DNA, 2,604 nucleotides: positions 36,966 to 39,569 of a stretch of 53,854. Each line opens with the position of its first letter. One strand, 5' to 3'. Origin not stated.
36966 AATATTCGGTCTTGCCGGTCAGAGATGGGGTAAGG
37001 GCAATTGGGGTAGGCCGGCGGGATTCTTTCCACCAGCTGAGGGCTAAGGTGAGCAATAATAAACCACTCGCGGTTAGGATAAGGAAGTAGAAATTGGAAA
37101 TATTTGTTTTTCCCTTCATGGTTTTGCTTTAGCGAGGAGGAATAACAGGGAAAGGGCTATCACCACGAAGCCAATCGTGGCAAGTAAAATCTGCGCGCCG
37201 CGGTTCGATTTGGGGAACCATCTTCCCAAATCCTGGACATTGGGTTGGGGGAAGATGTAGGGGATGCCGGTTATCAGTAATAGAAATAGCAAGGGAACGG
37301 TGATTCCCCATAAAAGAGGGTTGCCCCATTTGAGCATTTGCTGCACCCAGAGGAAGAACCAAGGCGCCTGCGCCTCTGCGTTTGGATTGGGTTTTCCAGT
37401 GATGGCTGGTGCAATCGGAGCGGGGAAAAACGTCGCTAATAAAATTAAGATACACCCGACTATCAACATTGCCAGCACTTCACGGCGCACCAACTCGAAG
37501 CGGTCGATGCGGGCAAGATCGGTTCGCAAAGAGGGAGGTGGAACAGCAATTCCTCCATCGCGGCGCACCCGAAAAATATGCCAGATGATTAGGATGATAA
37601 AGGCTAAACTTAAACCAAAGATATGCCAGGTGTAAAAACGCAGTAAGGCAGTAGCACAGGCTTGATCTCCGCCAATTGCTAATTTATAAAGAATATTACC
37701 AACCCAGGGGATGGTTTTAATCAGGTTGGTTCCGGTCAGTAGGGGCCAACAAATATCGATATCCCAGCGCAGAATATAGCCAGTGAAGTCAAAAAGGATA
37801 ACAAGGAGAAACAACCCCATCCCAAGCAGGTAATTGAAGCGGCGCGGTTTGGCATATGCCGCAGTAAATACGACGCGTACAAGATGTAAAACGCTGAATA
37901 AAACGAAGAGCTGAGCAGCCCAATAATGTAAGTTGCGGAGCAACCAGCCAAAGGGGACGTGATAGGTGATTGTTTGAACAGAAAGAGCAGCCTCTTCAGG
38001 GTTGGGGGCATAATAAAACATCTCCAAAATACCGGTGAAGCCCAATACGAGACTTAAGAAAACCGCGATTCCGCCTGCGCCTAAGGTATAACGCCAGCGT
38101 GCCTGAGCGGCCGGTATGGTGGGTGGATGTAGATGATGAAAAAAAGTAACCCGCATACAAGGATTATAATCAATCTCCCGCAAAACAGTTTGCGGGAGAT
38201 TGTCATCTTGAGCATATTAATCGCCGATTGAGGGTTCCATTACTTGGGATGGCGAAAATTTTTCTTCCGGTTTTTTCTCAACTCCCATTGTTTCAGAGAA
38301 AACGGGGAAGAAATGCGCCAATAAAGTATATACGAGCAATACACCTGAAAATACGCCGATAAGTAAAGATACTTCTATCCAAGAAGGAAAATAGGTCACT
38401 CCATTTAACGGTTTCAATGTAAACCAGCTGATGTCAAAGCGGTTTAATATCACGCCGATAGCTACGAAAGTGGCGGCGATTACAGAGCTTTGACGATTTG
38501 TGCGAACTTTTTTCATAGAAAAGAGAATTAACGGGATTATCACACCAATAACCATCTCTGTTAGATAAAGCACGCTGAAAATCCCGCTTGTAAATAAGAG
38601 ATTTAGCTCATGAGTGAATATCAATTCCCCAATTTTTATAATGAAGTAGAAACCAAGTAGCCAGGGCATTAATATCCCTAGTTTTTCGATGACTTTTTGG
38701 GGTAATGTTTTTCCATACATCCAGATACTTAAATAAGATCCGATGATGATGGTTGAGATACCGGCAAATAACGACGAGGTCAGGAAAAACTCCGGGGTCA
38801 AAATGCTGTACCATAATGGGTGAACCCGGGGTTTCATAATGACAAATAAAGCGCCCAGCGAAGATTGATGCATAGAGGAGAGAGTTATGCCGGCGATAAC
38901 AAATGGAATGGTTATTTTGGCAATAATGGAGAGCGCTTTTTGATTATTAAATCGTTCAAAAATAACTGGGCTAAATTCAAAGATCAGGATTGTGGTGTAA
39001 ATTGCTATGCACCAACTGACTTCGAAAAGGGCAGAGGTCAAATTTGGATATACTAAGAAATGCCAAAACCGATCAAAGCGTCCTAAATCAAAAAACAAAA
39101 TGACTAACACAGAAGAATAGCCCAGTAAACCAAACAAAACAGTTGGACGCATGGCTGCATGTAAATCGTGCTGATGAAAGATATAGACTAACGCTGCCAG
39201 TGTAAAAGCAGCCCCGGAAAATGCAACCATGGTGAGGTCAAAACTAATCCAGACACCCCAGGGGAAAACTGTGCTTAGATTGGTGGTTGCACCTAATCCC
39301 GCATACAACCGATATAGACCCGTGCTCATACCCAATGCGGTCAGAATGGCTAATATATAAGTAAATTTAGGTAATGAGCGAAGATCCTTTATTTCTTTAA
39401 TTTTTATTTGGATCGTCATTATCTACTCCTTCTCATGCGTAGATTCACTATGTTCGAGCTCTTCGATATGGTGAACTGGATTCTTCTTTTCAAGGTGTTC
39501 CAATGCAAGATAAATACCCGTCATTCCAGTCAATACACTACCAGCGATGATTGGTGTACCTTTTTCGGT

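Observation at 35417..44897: Ten-gene minus-strand array joining a Psr/Phs-type molybdoenzyme, a Rieske/cytochrome b complex, multihaem cytochromes and split YeeE transporters behind an ArsR regulator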

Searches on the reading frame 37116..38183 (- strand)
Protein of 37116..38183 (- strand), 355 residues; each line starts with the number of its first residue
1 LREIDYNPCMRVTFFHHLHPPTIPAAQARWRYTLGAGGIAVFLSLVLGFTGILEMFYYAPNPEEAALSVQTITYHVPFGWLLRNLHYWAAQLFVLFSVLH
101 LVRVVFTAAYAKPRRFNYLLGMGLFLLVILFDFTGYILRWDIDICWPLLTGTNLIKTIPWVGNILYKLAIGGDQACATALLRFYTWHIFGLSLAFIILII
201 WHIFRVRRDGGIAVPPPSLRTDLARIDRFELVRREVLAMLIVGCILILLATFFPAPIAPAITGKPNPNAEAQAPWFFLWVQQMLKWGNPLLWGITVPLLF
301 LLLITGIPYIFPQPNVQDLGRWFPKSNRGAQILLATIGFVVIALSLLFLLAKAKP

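Call 3: search_protein_families(library=pfam, proteins=[window:37116-38183:-], max_evalue=0.01)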
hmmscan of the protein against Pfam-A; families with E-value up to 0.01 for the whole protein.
window:37116-38183:- (355 aa): 3 families
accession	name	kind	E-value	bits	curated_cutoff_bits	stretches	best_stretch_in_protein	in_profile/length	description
PF00033.24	Cytochrome_B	-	1.3e-31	110.4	27.2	1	33-208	13-187/189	Cytochrome b/b6/petB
PF13631.11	Cytochrom_B_N_2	-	4e-29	102.2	27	1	92-257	2-166/169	Cytochrome b(N-terminal)/b6/petB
PF14358.11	DUF4405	-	0.0032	18.4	26.7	1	40-102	6-63/66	Domain of unknown function (DUF4405)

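Call 4: search_protein_families(library=ncbifam, proteins=[window:37116-38183:-], max_evalue=0.001)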
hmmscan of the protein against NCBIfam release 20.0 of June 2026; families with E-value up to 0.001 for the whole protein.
window:37116-38183:- (355 aa): 5 families
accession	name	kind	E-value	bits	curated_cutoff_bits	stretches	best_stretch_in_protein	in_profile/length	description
NF040969.1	cytb_ExtP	equivalog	9.3e-60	202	290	1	14-212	5-203/205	selenite/tellurite reduction operon b-type cytochrome ExtP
NF002990.0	PRK03735.1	subfamily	2.8e-39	135.2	325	1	27-210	35-218/223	cytochrome b6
NF050120.1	bc1_QcrB_actin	exception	6e-22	78.2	500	1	65-281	74-294/458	cytochrome bc1 complex cytochrome b subunit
NF041076.1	cyt_b_SoxC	equivalog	4.7e-13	48.9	740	1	32-206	28-195/542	proton pump complex cytochrome B SoxC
NF040970.1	memb_ExtQ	equivalog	4e-11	43.3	150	1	236-348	13-120/134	selenite/tellurite reduction operon b-type cytochrome membrane protein ExtQ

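Call 25: search_solved_structures(query=window:37116-38183:-, max_evalue=0.00001, show_alignments=1)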
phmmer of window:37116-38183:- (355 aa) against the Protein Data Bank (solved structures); distinct sequences matched with E-value up to 0.00001: 52.
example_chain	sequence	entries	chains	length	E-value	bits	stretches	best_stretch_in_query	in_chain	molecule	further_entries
7r0w_I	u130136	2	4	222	2.5e-30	109.1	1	36-210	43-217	Cytochrome b6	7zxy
6rqf_I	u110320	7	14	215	1.3e-29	106.8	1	36-210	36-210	Cytochrome b6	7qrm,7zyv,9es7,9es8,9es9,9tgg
1q90_B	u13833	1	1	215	2.5e-29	105.9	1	36-210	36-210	Cytochrome b6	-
2zt9_A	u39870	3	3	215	3.5e-29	105.4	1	36-210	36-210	Cytochrome b6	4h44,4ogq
1vf5_A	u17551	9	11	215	4.6e-29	105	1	36-210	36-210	CYTOCHROME B6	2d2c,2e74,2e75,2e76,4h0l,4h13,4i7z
8uca_3C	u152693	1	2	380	2.4e-18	69.7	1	36-312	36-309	Cytochrome b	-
7o37_C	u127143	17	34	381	2.4e-18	69.7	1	36-312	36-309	Cytochrome b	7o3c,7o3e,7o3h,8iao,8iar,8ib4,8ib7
7jrg_C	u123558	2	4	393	2.4e-18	69.7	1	24-309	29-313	COB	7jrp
8e73_C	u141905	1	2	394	2.5e-18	69.6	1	24-309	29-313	COB (cyt b)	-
8zno_C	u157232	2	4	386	3e-18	69.4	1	24-294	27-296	Cytochrome b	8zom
8smr_I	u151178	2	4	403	4.2e-18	68.9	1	32-210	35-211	Cytochrome b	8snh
9f5x_1A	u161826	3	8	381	8.3e-18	67.9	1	29-310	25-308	Cytochrome b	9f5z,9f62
8bel_C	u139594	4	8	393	1.6e-17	67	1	24-309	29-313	Cytochrome b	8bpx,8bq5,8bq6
9cg3_J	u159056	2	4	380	1.7e-17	66.9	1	7-312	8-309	Cytochrome b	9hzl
5xte_J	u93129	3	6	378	1.8e-17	66.8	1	7-312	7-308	Cytochrome b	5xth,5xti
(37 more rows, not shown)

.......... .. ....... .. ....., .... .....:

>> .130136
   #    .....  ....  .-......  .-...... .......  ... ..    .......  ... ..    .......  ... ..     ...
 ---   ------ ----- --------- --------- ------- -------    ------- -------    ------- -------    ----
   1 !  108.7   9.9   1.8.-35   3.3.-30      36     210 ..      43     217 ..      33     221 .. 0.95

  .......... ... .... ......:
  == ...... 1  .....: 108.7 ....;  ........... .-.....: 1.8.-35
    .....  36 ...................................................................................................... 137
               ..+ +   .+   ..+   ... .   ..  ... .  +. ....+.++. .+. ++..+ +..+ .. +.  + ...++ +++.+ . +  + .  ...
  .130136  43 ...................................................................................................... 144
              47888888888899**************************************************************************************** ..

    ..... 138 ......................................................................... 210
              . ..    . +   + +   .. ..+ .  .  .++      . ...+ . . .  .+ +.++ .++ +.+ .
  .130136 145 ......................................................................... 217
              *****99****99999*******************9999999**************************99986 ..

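Call 30: find_homologous_proteins(query=window:37116-38183:-, max_evalue=1e-20)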
Query window:37116-38183:- (355 aa): 2852 proteins with E <= 1e-20 among 8000 candidates; the best 120 are listed.
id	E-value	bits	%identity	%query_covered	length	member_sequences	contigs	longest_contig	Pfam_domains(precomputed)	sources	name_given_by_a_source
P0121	4.7e-207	706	89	97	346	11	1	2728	PF00033.25,PF13631.12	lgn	-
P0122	1.1e-186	639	80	97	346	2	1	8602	PF00033.25,PF13631.12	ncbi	-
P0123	5.0e-175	600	74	97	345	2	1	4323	PF00033.25,PF13631.12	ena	-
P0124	2.3e-173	595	72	97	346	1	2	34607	PF00033.25,PF13631.12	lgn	-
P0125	7.4e-168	577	73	96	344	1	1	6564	PF00033.25,PF13631.12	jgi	jgi:quinol-cytochrome oxidoreductase complex cytochrome b subunit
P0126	4.6e-167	574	74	91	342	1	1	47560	PF00033.25,PF13631.12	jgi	jgi:quinol-cytochrome oxidoreductase complex cytochrome b subunit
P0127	6.2e-166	570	71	98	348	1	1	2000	PF00033.25,PF13631.12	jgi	jgi:quinol-cytochrome oxidoreductase complex cytochrome b subunit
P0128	1.9e-165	569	71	96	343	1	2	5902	PF00033.25,PF13631.12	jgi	jgi:quinol-cytochrome oxidoreductase complex cytochrome b subunit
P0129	2.6e-165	568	72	96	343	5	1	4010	PF00033.25,PF13631.12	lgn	-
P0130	3.6e-165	568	72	96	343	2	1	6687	PF00033.25,PF13631.12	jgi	jgi:ubiquinol-cytochrome c reductase cytochrome b subunit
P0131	5.2e-165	567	72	96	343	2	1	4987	PF00033.25,PF13631.12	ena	-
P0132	5.9e-165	567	71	96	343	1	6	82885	PF00033.25,PF13631.12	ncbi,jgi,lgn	jgi:quinol-cytochrome oxidoreductase complex cytochrome b subunit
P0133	1.3e-164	566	71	96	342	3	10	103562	PF00033.25,PF13631.12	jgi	jgi:quinol-cytochrome oxidoreductase complex cytochrome b subunit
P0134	2.1e-164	565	71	95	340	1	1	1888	PF00033.25,PF13631.12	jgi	jgi:quinol-cytochrome oxidoreductase complex cytochrome b subunit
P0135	2.5e-164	565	71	95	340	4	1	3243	PF00033.25,PF13631.12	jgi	jgi:quinol-cytochrome oxidoreductase complex cytochrome b subunit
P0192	1.6e-160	553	69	96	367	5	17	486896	PF00033.25,PF13631.12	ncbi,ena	-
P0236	3.1e-158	545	68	96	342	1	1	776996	PF00033.25,PF13631.12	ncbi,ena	-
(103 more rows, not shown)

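Call 31: find_encoding_contigs(protein=P0192, flank=9000, max_places=3)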
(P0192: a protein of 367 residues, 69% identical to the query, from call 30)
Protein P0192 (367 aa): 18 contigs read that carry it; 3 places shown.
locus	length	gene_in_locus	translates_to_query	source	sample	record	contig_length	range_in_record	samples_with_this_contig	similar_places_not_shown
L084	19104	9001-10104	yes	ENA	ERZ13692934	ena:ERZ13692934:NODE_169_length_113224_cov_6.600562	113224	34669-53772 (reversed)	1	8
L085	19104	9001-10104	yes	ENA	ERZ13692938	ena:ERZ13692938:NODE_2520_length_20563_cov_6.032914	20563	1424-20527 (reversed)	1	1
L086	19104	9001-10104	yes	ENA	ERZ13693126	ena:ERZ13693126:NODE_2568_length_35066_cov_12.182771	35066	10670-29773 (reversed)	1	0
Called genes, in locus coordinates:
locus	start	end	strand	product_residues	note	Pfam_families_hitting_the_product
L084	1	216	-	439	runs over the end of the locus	PF00890:FAD_binding_2 (faint), PF01266:DAO (faint), PF07992:Pyr_redox_2 (faint), PF13450:NAD_binding_8 (faint), PF12797:Fer4_2 (faint), PF12838:Fer4_7 (weak), PF13183:Fer4_8 (weak), PF13187:Fer4_9 (weak), +3 more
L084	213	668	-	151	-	PF02662:FlpD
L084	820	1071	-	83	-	PF01206:TusA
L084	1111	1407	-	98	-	PF12840:HTH_20, PF01022:HTH_5, PF12802:MarR_2 (weak), PF13412:HTH_24 (weak), PF25212:HVO_A0114 (weak)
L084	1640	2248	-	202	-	PF13560:HTH_31, PF01381:HTH_3, PF02311:AraC_binding (weak), PF07883:Cupin_2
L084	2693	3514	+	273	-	-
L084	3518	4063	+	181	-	PF04143:Sulf_transp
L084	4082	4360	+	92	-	PF04143:Sulf_transp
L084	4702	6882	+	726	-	PF10518:TAT_signal (faint), PF04879:Molybdop_Fe4S4, PF00384:Molybdopterin, PF01568:Molydop_binding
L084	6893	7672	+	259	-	PF13183:Fer4_8 (weak), PF13187:Fer4_9 (weak), PF13247:Fer4_11, PF12838:Fer4_7 (weak), PF00037:Fer4 (weak), PF12797:Fer4_2 (weak), PF13237:Fer4_10, PF13187:Fer4_9, +6 more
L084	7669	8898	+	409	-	PF03916:NrfD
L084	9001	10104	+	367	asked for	PF00033:Cytochrome_B, PF13631:Cytochrom_B_N_2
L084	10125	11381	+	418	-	PF14522:Cytochrome_C7 (faint), PF14537:Cytochrom_c3_2 (faint), PF22113:Mtrc-MtrF_II-IV_dom (faint)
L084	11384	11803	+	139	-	PF00355:Rieske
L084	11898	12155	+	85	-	-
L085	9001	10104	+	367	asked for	PF00033:Cytochrome_B, PF13631:Cytochrom_B_N_2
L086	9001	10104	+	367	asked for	PF00033:Cytochrome_B, PF13631:Cytochrom_B_N_2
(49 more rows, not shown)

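Call 32: find_encoding_contigs(protein=P0236, flank=9000, max_places=2)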
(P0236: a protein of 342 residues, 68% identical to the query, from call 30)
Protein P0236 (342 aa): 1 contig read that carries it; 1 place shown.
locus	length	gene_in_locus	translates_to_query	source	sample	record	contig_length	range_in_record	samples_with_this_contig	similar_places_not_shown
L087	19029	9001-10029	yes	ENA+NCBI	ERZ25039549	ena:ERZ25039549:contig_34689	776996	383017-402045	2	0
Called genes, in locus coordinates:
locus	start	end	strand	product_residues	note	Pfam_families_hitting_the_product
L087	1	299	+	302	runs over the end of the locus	PF00034:Cytochrom_C (weak), PF13442:Cytochrome_CBB3 (weak), PF00034:Cytochrom_C (weak)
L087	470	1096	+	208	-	PF01022:HTH_5 (weak), PF13412:HTH_24, PF03551:PadR (weak)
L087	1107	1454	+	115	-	PF01883:FeS_assembly_P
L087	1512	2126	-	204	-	PF13560:HTH_31, PF01381:HTH_3, PF12844:HTH_19, PF13443:HTH_26 (weak), PF07883:Cupin_2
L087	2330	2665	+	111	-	PF25213:HVO_A0261_N (weak), PF12840:HTH_20, PF01022:HTH_5, PF01047:MarR (weak), PF12802:MarR_2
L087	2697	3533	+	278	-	-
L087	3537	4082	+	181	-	PF04143:Sulf_transp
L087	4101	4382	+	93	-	PF04143:Sulf_transp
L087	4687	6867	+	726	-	PF04879:Molybdop_Fe4S4, PF00384:Molybdopterin, PF01568:Molydop_binding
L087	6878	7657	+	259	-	PF13183:Fer4_8 (weak), PF13237:Fer4_10 (weak), PF13247:Fer4_11, PF12838:Fer4_7 (weak), PF00037:Fer4 (weak), PF12797:Fer4_2 (weak), PF12837:Fer4_6 (weak), PF13237:Fer4_10, +4 more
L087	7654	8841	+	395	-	PF03916:NrfD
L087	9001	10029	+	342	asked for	PF00033:Cytochrome_B, PF13631:Cytochrom_B_N_2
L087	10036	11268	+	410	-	PF14522:Cytochrome_C7 (faint), PF14537:Cytochrom_c3_2 (faint), PF22113:Mtrc-MtrF_II-IV_dom (faint)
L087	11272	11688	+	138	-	PF00355:Rieske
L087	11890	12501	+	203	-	PF02663:FmdE, PF01258:zf-dskA_traR (weak)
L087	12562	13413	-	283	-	PF13350:Y_phosphatase3, PF22741:PTP-NADK (faint), PF03162:Y_phosphatase2 (weak), PF06602:Myotub-related (weak)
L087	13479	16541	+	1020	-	PF01636:APH, PF01551:Peptidase_M23, PF00202:Aminotran_3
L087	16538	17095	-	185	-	-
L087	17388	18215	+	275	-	PF14256:YwiC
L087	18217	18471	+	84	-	-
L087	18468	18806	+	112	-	PF02635:DsrE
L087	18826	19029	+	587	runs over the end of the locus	PF13442:Cytochrome_CBB3 (faint), PF00033:Cytochrome_B, PF13631:Cytochrom_B_N_2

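Call 33: find_related_loci(query=window:37116-38183:-, collection=metagenome_contigs, flank=10000)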
Query window:37116-38183:- (355 aa) in metagenome_contigs; peptide patterns used: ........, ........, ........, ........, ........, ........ (x = any residue, [..] = any of these).
274 stretches matched a pattern; 244 encode a relative of the query (tblastn E <= 1e-3); the best 80 are kept; 80 distinct loci.
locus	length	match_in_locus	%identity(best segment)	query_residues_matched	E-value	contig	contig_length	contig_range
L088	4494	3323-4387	98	1-355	0e+0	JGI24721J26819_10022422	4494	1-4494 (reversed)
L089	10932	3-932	98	46-355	0e+0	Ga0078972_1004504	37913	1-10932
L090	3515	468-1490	72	10-350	2e-175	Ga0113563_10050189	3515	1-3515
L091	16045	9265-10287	71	10-350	3e-167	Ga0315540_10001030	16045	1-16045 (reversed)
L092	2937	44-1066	71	10-350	7e-175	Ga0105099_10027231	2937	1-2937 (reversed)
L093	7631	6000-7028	70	7-350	7e-165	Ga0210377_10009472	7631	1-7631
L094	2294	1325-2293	74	10-332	4e-175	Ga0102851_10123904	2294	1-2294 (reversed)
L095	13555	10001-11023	70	10-350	1e-162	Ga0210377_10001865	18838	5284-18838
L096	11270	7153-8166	70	10-347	5e-162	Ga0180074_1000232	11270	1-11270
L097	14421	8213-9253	67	6-352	8e-162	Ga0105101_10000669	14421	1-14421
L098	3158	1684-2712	68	5-347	1e-169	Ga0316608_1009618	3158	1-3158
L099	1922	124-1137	70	10-347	1e-174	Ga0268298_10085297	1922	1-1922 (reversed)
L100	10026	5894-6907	71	10-347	2e-161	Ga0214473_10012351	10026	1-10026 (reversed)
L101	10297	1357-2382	69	9-351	4e-161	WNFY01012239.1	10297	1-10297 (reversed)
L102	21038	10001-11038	67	1-347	3e-160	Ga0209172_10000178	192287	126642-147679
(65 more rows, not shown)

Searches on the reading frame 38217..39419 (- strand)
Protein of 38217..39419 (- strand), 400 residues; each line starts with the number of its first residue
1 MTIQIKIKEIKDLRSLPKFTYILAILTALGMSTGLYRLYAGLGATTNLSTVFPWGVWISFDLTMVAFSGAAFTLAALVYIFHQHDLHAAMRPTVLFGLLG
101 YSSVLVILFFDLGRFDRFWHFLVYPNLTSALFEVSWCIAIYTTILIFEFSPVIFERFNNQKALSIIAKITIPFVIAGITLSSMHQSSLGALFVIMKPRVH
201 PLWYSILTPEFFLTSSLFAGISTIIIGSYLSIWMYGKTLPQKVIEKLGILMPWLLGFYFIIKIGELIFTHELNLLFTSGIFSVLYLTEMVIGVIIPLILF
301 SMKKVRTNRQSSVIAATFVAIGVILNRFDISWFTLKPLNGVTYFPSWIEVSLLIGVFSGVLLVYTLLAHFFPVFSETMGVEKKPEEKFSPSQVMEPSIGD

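Call 3: search_protein_families(library=pfam, proteins=[window:38217-39419:-], max_evalue=0.01)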
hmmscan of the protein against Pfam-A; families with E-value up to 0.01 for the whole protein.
window:38217-39419:- (400 aa): 1 family
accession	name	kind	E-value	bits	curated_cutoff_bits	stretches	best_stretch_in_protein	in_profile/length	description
PF03916.19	NrfD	-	1.7e-18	67.7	25.8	1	47-329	4-303/313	Polysulphide reductase, NrfD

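Call 4: search_protein_families(library=ncbifam, proteins=[window:38217-39419:-], max_evalue=0.001)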
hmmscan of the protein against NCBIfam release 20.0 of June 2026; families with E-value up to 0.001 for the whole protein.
window:38217-39419:- (400 aa): 4 families
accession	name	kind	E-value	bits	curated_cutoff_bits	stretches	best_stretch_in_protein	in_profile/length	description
NF008133.1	PRK10881.1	equivalog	8.5e-75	252.6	450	1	17-375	13-375/377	Ni/Fe-hydrogenase cytochrome b subunit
NF045714.1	sulf_resp_HmcC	equivalog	1.1e-69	235.6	550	1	18-377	3-371/376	sulfate respiration complex protein HmcC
NF041784.1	mnquin_red_QrcD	equivalog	3.9e-37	128.5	570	1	18-376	17-403/408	menaquinone reductase integral membrane subunit QrcD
NF045798.1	DsrP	equivalog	6.7e-09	35.6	350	1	19-369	15-338/346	sulfate reduction electron transfer complex DsrMKJOP subunit DsrP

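Call 24: search_solved_structures(query=window:38217-39419:-, max_evalue=0.01)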
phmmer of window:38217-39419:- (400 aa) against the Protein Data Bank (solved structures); distinct sequences matched with E-value up to 0.01: 0.

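Call 56: search_solved_structures(query=A1, max_evalue=1)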
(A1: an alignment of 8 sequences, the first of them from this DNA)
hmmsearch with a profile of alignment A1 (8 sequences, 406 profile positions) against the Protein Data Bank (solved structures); distinct sequences matched with E-value up to 1: 1.
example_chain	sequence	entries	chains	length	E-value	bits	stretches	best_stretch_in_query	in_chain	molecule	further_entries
6f0k_C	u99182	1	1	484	3e-08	36.4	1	197-382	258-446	Polysulphide reductase NrfD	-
